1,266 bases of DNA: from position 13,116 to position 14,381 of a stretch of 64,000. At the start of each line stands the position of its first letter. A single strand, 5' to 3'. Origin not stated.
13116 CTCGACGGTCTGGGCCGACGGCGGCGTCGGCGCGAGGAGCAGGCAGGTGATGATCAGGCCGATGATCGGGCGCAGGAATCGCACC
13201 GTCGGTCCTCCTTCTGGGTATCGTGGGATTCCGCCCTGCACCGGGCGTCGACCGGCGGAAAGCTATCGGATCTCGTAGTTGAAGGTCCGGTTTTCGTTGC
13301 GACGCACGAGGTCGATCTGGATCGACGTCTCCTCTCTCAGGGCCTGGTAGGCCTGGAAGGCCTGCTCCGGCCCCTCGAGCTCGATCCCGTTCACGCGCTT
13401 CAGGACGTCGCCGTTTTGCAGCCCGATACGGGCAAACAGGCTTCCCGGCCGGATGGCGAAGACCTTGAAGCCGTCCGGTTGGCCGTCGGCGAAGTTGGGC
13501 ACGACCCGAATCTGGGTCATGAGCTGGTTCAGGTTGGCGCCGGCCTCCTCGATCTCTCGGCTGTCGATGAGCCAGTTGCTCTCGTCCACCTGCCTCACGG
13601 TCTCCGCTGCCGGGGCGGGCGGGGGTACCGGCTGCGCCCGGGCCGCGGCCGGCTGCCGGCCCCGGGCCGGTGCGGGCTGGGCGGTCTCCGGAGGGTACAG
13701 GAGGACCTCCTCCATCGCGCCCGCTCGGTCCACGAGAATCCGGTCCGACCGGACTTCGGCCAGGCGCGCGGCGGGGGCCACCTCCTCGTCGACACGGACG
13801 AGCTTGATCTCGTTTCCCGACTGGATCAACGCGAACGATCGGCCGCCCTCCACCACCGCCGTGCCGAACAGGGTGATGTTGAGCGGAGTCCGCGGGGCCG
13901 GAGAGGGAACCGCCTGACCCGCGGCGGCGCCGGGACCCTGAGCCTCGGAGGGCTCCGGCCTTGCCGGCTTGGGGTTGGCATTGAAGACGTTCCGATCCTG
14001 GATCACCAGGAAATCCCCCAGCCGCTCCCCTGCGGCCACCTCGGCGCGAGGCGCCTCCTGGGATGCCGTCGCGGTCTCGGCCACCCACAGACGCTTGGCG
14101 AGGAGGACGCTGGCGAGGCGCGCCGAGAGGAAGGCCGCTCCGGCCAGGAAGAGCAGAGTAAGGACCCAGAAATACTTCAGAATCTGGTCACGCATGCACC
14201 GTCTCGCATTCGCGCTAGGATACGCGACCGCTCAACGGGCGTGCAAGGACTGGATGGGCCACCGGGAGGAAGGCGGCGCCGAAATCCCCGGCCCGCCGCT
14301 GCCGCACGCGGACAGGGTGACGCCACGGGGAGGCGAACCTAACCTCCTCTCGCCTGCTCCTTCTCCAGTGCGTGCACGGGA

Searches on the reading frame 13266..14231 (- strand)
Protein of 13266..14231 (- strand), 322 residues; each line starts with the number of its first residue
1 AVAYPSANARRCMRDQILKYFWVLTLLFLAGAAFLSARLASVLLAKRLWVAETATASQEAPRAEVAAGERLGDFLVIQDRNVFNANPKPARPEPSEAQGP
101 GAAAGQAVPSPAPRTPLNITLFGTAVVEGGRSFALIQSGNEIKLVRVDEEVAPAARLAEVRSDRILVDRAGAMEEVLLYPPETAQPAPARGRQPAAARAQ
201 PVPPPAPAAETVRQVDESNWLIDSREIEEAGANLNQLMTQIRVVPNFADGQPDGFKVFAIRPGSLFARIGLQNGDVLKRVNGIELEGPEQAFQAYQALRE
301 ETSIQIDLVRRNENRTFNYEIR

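Call 66: search_protein_families(library=ncbifam, proteins=[window:13266-14231:-], max_evalue=0.00001)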
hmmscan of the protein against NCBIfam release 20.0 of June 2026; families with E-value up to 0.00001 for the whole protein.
window:13266-14231:- (322 aa): 3 families
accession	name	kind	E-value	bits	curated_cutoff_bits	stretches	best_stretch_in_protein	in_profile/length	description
NF041515.1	GspC_delta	equivalog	3.5e-72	243.8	150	1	19-322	2-311/311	type II secretion system protein GspC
TIGR01713.1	typeII_sec_gspC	equivalog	3.4e-27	95.7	101.6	1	103-318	67-256/259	type II secretion system protein GspC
NF041616.1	T2SS_C_SYNERG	exception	4.8e-18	65.5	200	1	34-322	23-296/296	type II secretion system protein GspC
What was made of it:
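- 13266..14231 (-): gspC of the deltaproteobacterial type (operon context). NF041515 GspC_delta 3.5e-72 (call 66).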
